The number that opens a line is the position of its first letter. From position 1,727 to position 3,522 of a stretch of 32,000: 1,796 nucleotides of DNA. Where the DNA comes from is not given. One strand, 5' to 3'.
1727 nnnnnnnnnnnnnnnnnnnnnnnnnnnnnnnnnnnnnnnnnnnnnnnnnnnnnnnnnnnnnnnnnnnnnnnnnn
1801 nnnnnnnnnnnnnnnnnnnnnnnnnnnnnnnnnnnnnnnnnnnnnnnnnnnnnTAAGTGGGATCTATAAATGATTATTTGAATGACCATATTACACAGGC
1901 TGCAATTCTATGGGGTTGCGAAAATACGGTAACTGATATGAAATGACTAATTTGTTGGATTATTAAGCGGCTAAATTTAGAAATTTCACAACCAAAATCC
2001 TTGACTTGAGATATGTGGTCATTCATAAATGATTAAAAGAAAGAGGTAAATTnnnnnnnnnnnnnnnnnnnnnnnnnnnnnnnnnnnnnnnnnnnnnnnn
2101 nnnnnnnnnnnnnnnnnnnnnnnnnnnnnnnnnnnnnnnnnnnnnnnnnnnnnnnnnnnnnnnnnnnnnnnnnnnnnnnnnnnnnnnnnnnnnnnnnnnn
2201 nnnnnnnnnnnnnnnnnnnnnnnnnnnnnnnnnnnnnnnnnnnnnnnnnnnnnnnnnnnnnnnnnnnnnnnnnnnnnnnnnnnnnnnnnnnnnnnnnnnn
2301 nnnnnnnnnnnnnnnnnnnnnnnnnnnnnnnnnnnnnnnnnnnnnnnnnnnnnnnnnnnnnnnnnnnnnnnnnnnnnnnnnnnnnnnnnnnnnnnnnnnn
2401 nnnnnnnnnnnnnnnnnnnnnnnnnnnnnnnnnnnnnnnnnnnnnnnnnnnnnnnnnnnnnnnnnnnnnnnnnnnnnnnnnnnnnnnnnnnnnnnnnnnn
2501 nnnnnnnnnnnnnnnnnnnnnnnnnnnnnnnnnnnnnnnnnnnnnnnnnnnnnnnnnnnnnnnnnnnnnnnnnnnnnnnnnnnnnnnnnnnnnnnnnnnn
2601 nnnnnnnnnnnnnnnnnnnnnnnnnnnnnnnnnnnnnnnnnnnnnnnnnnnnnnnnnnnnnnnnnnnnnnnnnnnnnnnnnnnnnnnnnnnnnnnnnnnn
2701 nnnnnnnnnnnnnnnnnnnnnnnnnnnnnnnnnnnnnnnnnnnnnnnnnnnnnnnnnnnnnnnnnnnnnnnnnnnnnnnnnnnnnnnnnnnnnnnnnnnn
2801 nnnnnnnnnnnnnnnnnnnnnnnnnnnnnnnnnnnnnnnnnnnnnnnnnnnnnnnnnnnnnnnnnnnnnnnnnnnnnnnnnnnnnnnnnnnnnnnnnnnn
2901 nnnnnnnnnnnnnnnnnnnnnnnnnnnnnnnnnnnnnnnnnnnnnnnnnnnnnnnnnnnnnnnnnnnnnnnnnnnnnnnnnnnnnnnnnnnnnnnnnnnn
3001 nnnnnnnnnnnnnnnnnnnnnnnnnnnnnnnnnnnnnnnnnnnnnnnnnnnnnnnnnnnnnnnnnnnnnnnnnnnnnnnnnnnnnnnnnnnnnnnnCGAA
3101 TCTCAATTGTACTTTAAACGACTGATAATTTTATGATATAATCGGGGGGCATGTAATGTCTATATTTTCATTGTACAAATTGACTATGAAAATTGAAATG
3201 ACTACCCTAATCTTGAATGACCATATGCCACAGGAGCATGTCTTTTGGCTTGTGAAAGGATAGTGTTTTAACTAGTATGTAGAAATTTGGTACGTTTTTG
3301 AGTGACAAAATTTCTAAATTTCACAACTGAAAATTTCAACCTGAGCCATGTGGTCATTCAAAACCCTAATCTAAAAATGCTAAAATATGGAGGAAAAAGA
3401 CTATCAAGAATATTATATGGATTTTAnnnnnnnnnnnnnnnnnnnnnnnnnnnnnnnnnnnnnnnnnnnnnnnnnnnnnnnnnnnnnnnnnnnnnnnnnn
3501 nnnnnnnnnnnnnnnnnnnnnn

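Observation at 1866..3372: Two copies of a ~147-bp MITE-like element with 13-bp terminal inverted repeats and 10-11-bp flanking duplications, each just upstream of a cargo gene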

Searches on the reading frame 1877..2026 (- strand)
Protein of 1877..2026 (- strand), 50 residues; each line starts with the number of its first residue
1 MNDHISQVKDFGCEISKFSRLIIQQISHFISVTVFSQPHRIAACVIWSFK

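Call 60: search_protein_representatives(protein=window:1877-2026:-)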
Query: 50 residues. Proteins with E-value up to 0.001 (for the whole library): 2; up to 1e-10: 1; up to 1e-30: 0. The best 2 are listed.
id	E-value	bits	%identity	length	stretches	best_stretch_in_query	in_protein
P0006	1.2e-18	81.4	59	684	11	8-29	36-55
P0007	9.7e-07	44.5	28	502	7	17-42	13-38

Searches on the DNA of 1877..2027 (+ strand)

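Call 47: search_dna_similar(query=window:1877-2027:+, collection=plasmids, mode=distant, max_evalue=10, max_rows=30)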
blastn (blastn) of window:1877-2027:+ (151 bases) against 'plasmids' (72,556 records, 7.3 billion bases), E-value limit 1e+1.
Records with a match: 2; places in all: 2; records where one place covers at least 80% of the query: 0.
Best place of each record, by identity: 95-99% 1; 80-90% 1.
By first word of the organism name: Bacillus 1; Anabaena 1.
By predicted mobility (MOB-suite, as given by PLSDB): non-mobilizable 1; mobilizable 1.
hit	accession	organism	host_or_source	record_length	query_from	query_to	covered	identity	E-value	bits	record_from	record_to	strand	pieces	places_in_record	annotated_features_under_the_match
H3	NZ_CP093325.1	Bacillus sp. N5-665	whole organism,peat soil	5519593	94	131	25%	81.6%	5e+0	38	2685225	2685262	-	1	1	none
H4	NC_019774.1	Anabaena cylindrica PCC 7122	water, most likely pond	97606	116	138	15%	95.7%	5e+0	38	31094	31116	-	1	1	hypothetical protein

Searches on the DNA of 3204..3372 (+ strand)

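Call 28: search_dna_similar(query=window:3204-3372:+, collection=plasmids, mode=distant, max_evalue=0.01)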
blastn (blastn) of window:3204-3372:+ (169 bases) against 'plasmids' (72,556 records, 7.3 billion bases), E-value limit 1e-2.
No match.

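Call 46: search_dna_similar(query=window:3212-3362:+, collection=plasmids, mode=distant, max_evalue=10, max_rows=30)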
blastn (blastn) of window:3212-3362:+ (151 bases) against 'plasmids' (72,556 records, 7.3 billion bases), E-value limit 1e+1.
Records with a match: 2; places in all: 2; records where one place covers at least 80% of the query: 0.
Best place of each record, by identity: 80-90% 1; 60-80% 1.
By first word of the organism name: Mesomycoplasma 1; Aureispira 1.
By predicted mobility (MOB-suite, as given by PLSDB): non-mobilizable 2.
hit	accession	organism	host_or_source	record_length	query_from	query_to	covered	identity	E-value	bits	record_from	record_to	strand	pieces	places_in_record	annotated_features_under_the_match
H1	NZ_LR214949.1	Mesomycoplasma hyorhinis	Uninoculated HEP-2 tissue culture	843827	72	115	29%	79.5%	5e+0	38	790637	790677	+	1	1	none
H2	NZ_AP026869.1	Aureispira anguillae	Anguilla japonica,Standard,head of ...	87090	18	59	28%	81.0%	5e+0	37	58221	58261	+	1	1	RHS repeat-associated core domain-containing protein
